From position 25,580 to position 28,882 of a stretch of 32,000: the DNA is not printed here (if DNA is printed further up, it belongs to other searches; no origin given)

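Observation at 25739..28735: Single 1,000-aa polypeptide that reads like an ATPase-dead Rad50/SbcC-type coiled-coil head fused to an intact Mre11/SbcD-type phosphoesterase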

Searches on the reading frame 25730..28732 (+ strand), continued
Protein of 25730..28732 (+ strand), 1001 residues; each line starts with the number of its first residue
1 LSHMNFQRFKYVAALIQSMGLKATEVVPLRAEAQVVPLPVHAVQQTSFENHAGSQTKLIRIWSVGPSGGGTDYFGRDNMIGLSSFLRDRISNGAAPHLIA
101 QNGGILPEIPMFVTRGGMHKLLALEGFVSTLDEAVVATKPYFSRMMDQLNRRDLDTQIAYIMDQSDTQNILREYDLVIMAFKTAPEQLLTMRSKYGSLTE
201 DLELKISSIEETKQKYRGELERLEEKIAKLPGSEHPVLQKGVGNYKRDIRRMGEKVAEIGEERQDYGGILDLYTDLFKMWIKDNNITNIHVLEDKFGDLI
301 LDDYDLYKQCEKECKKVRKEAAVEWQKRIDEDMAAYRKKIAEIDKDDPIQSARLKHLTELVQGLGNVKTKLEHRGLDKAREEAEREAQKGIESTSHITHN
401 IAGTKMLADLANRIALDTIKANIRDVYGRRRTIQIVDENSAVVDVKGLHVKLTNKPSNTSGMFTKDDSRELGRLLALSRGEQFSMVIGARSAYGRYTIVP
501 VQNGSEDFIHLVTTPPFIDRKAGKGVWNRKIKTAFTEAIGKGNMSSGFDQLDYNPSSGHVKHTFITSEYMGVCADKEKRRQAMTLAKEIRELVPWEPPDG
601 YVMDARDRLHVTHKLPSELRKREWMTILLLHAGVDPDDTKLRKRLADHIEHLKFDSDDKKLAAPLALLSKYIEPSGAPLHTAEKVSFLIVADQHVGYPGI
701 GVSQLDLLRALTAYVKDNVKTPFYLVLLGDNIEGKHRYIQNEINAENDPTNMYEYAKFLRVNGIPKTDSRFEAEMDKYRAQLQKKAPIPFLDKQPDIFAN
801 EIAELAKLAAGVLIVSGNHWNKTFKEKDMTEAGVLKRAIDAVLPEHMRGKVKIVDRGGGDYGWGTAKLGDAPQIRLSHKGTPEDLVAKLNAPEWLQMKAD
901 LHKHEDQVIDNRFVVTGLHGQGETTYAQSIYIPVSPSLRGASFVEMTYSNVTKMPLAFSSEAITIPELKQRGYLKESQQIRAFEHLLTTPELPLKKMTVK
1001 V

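Call 52: search_protein_families(library=ncbifam, alignment_id=A2, max_evalue=0.01)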
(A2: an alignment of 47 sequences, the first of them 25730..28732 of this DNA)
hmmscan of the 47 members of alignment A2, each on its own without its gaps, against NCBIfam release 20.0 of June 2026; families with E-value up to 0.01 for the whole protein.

A. member 1, window:25730-28732:+ (1001 aa): 0 families

B. families by the number of members that match (of 47 scanned): 20 families
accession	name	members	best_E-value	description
NF008460.0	PRK11340.1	8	0.00027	phosphodiesterase YaeI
TIGR02168.1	SMC_prok_B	4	4.6e-08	chromosome segregation protein SMC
NF033458.1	lipid_A_LpxG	3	0.00032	UDP-2,3-diacylglucosamine diphosphatase LpxG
TIGR02169.1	SMC_prok_A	2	2.3e-06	chromosome segregation protein SMC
NF045487.1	ASRP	2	6.3e-05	archaea-specific SMC-related protein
NF045780.1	TrlF_fam_ATP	1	6.8e-05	TrlF family AAA-like ATPase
NF003118.0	PRK04036.1-3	1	8.6e-05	DNA-directed DNA polymerase II small subunit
NF041120.1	RqcH_arch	1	0.00023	ribosome rescue protein RqcH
TIGR04211.1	SH3_and_anchor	1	0.00083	TIGR04211 family SH3 domain-containing protein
NF003034.1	PRK03918.1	1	0.0018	DNA double-strand break repair ATPase Rad50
TIGR00634.1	recN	1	0.002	DNA repair protein RecN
NF043058.1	T4SS_LegC2C7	1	0.0022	LegC2/C7 family Dot/Icm T4SS effector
TIGR03581.1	EF_0839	1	0.0025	conserved hypothetical protein EF_0839/AHA_3917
TIGR00040.1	yfcE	1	0.0026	YfcE family phosphodiesterase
NF006988.0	PRK09453.1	1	0.0026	phosphodiesterase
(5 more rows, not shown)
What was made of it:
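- On PolD small subunit DP1: One relative gives a weak hit (E 8.6e-5) to the DP1 model (call 52).
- Closest known: YaeI-type and YfcE-type bacterial phosphodiesterases. Same: The weak sequence-profile hits of family members are mostly to YaeI (8 members, best E 2.7e-4), LpxG and YfcE (call 52).
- By sequence, the weak NCBIfam hits of relatives are mostly to YaeI-type phosphodiesterases rather than nucleases (call 52). Relatives' weak sequence hits are mostly to YaeI phosphodiesterase (8 members), LpxG and YfcE (call 52).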

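Call 54: search_protein_families(library=ncbifam, proteins=[P0010, P0013, P0014, P0011, P0015, P0051, P0053, P0020, P0024], max_evalue=0.01)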
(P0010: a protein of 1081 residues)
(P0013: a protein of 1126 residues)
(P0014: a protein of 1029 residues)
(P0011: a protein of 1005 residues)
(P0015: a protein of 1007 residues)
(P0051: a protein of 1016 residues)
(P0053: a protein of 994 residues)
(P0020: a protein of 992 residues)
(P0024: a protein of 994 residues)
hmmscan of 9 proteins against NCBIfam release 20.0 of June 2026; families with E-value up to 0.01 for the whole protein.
P0010 (1081 aa): 0 families

P0013 (1126 aa): 0 families

P0014 (1029 aa): 0 families

P0011 (1005 aa): 0 families

P0015 (1007 aa): 1 family
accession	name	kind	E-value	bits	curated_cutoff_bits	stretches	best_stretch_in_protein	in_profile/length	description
TIGR00634.1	recN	equivalog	0.002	17.1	407.85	1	126-285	208-366/563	DNA repair protein RecN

P0051 (1016 aa): 4 families
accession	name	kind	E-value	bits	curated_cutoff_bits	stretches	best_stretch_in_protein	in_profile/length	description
TIGR02168.1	SMC_prok_B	equivalog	5.5e-07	27.7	567.35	1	148-411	246-505/1181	chromosome segregation protein SMC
TIGR02169.1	SMC_prok_A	equivalog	2.3e-06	25.6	729.4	1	159-386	679-901/1165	chromosome segregation protein SMC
NF045487.1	ASRP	equivalog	6.3e-05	21.8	300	1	160-409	195-438/593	archaea-specific SMC-related protein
NF045780.1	TrlF_fam_ATP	equivalog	6.8e-05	21.8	350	1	150-437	444-737/944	TrlF family AAA-like ATPase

P0053 (994 aa): 0 families

P0020 (992 aa): 0 families

P0024 (994 aa): 0 families
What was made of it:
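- On Rad50/SbcC/SMC ABC-ATPase head: NCBIfam SMC and RecN hits of relatives map to coiled-coil profile positions (246-505 of 1181; 208-366 of 563) (call 54).
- The SMC and RecN hits score far below cut-off (27.7 bits against 567) and map to the coiled-coil segments of the models, not the heads (call 54).
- Tried and rejected: I take them to be coiled-coil matches, by analogy with call 54.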

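Call 61: list_cluster_members(proteins=[P0002, P0003, P0005, P0010, P0013, P0020, P0029, P0040, P0051, P0060])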
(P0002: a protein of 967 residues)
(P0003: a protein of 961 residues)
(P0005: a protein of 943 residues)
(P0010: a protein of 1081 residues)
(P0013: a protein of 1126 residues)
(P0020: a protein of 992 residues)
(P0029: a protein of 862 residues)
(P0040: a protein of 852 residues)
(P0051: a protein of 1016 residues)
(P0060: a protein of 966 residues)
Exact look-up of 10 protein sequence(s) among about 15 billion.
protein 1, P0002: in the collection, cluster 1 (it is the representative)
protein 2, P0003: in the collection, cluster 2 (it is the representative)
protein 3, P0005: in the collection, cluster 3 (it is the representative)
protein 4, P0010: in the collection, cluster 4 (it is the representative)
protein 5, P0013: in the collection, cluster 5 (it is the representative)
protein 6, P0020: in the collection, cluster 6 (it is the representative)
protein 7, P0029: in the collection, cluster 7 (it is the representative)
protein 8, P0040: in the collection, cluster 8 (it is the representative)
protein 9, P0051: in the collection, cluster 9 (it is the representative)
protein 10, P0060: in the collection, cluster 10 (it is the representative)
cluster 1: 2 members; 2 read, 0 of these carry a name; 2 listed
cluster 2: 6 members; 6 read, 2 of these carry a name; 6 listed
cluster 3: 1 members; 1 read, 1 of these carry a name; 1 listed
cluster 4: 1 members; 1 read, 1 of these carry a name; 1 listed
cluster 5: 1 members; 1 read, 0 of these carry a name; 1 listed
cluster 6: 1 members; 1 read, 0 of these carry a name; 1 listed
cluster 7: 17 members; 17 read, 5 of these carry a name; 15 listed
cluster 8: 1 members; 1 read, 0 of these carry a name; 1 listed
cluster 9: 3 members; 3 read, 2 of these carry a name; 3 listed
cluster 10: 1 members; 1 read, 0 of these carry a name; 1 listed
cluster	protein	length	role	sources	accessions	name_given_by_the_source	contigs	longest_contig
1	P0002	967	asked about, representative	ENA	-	-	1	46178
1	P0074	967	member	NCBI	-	-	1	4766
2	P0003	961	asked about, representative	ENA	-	-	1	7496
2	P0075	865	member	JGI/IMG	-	site-specific DNA-cytosine methylase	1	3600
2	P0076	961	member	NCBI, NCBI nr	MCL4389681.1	hypothetical protein M1397_03710 [Candidatus Marsarchaeota archaeon] | hypothetical protein [Candidatus Marsarchaeota archaeon]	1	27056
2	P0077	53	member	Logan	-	-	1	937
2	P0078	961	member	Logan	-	-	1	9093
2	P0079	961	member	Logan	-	-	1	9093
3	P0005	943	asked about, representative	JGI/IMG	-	hypothetical protein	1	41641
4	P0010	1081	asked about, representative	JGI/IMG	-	hypothetical protein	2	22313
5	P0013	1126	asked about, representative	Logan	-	-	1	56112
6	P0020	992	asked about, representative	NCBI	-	-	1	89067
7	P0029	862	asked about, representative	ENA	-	-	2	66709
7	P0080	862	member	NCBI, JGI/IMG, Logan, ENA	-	predicted phosphodiesterase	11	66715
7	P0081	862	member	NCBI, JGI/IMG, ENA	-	predicted phosphodiesterase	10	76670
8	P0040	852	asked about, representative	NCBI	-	-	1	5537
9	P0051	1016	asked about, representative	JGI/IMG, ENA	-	-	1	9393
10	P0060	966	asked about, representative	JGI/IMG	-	-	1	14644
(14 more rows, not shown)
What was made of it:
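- Sources name some members 'predicted phosphodiesterase' (call 61).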

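Call 62: find_encoding_contigs(protein=P0029, flank=8000, max_places=2)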
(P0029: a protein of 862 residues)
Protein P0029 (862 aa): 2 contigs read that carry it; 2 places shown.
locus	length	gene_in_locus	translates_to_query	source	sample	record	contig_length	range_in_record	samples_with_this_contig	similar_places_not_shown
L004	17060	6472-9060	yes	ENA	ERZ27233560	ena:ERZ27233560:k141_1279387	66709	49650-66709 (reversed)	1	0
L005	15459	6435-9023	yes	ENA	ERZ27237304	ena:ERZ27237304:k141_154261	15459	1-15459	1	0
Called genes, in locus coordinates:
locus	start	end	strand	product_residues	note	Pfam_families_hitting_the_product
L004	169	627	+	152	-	PF00583:Acetyltransf_1, PF13673:Acetyltransf_10, PF13508:Acetyltransf_7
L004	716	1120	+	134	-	PF00903:Glyoxalase, PF13669:Glyoxalase_4 (weak)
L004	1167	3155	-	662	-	PF02661:Fic (weak)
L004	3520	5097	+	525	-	PF00528:BPD_transp_1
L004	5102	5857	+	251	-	PF00005:ABC_tran, PF13304:AAA_21 (faint)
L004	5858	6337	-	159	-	PF09821:AAA_assoc_C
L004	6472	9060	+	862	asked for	PF00149:Metallophos (faint), PF12850:Metallophos_2 (faint)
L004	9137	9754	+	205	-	PF06168:DUF981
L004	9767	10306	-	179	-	-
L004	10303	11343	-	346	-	PF06053:DUF929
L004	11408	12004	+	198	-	-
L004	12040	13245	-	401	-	PF07690:MFS_1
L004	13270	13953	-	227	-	PF00834:Ribul_P_3_epim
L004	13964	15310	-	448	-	-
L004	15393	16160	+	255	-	PF01182:Glucosamine_iso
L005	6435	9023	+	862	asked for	PF00149:Metallophos (faint), PF12850:Metallophos_2 (faint)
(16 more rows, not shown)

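Call 63: find_encoding_contigs(protein=P0020, flank=8000, max_places=1)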
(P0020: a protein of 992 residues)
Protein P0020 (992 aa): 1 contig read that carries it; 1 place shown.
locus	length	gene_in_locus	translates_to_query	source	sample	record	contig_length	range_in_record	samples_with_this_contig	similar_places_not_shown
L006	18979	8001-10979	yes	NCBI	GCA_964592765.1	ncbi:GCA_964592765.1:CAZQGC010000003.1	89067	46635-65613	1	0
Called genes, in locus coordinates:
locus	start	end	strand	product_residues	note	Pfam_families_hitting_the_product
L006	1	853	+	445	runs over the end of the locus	PF13404:HTH_AsnC-type (faint)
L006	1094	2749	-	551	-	PF00118:Cpn60_TCP1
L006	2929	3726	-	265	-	PF10609:ParA, PF01656:CbiA, PF13614:AAA_31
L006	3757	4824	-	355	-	PF03706:LPG_synthase_TM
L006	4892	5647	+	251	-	PF00535:Glycos_transf_2, PF10111:Glyco_tranf_2_2 (weak), PF13641:Glyco_tranf_2_3, PF13632:Glyco_trans_2_3 (weak)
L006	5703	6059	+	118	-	PF24903:OB_MEIOB_N (faint), PF21473:OB_Ssb-like, PF01336:tRNA_anti-codon (weak)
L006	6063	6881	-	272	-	PF06053:DUF929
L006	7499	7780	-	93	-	PF18898:DUF5654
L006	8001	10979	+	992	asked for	-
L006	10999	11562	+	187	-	PF01455:HupF_HypC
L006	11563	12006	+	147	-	-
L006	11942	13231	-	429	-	PF00374:NiFeSe_Hases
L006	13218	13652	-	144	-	PF01058:Oxidored_q6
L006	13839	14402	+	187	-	-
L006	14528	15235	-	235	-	PF01351:RNase_HII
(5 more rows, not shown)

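Call 64: find_encoding_contigs(protein=P0002, flank=8000, max_places=1)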
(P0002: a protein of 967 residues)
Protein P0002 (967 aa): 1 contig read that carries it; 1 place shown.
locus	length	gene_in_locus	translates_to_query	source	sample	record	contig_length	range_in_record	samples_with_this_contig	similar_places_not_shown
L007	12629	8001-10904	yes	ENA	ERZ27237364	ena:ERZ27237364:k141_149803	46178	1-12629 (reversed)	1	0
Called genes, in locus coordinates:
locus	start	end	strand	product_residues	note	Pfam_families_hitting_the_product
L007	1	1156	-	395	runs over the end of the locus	PF01370:Epimerase, PF16363:GDP_Man_Dehyd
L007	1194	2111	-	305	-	PF13385:Laminin_G_3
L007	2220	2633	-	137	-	-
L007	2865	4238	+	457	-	PF20030:bpMoxR, PF07728:AAA_5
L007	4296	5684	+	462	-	PF00092:VWA (weak), PF13519:VWA_2 (weak)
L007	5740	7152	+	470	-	PF13519:VWA_2 (weak)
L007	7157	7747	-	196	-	PF00156:Pribosyltran (faint)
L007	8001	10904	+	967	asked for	-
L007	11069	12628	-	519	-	?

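Call 67: find_encoding_contigs(protein=P0005, flank=7000, max_places=1)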
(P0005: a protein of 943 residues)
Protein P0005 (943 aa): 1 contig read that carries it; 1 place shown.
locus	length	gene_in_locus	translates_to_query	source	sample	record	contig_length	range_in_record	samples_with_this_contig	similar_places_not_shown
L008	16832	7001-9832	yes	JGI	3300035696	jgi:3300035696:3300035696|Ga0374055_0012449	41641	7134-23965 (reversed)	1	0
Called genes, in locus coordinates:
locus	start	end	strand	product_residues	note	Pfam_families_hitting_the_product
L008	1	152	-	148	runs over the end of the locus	PF00293:NUDIX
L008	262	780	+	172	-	-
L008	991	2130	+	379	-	PF07690:MFS_1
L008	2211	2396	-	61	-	-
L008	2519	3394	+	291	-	PF00892:EamA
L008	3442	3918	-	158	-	-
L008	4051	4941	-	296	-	-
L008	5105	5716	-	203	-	PF02223:Thymidylate_kin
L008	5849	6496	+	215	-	PF01712:dNK (weak), PF02223:Thymidylate_kin, PF13521:AAA_28 (weak)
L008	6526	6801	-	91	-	PF05239:PRC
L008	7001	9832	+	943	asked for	-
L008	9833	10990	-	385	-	PF02778:tRNA_int_endo_N (weak), PF01974:tRNA_int_endo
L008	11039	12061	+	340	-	PF03706:LPG_synthase_TM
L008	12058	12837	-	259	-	PF00590:TP_methylase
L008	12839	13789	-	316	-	PF00633:HHH (weak), PF11731:Cdd1 (weak), PF14520:HHH_5, PF00154:RecA_N, PF08423:Rad51, PF13481:AAA_25, PF06745:ATPase (weak)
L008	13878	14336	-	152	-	-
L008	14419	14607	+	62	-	-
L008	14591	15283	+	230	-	PF01940:DUF92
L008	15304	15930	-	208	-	-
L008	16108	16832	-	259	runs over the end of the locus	PF09754:PAC2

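Call 68: find_encoding_contigs(protein=P0013, flank=7000, max_places=1)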
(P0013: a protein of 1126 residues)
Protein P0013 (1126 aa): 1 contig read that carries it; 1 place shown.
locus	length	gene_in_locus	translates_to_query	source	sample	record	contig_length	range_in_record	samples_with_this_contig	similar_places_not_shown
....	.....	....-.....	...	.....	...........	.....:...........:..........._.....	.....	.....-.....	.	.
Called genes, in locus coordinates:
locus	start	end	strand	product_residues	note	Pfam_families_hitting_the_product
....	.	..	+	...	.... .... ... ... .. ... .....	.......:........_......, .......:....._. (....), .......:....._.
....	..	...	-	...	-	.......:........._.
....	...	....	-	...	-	-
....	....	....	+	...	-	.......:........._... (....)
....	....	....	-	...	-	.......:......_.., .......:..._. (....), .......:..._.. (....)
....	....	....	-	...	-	-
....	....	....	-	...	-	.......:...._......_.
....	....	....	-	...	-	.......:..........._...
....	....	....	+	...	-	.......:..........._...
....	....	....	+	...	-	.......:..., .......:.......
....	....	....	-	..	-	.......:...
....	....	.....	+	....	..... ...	-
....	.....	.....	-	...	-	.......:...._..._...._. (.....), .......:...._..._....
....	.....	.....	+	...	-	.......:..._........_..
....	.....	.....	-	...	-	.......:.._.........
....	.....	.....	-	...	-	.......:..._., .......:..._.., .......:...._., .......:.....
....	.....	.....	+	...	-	?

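Call 69: find_encoding_contigs(protein=P0010, flank=7000, max_places=1)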
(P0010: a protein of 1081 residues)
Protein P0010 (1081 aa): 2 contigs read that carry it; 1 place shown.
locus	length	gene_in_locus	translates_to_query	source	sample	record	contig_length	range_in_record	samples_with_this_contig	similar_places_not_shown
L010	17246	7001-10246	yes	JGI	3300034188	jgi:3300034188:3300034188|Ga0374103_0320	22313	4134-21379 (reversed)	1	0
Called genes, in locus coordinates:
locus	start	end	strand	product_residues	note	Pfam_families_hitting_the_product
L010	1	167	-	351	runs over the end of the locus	PF22700:MVD-like_N, PF00288:GHMP_kinases_N (weak), PF18376:MDD_C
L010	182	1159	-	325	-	PF00288:GHMP_kinases_N, PF08544:GHMP_kinases_C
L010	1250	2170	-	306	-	-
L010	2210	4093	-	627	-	PF08915:tRNA-Thr_ED, PF00587:tRNA-synt_2b, PF03129:HGTP_anticodon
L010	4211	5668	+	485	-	PF01406:tRNA-synt_1e, PF09334:tRNA-synt_1g (faint), PF09190:DALR_2 (weak), PF23493:CysS_C (faint)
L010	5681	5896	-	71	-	-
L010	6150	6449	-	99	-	-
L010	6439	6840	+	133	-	-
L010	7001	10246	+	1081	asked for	-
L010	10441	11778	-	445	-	PF07690:MFS_1, PF12832:MFS_1_like, PF07690:MFS_1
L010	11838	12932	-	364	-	PF01300:Sua5_yciO_yrdC, PF03481:Sua5_C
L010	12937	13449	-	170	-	PF04013:Methyltrn_RNA_2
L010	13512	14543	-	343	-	-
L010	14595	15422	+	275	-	-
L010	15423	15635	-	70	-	-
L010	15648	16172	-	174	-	PF00293:NUDIX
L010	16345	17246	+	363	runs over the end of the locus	PF00676:E1_dh, PF13292:DXP_synthase_N (weak)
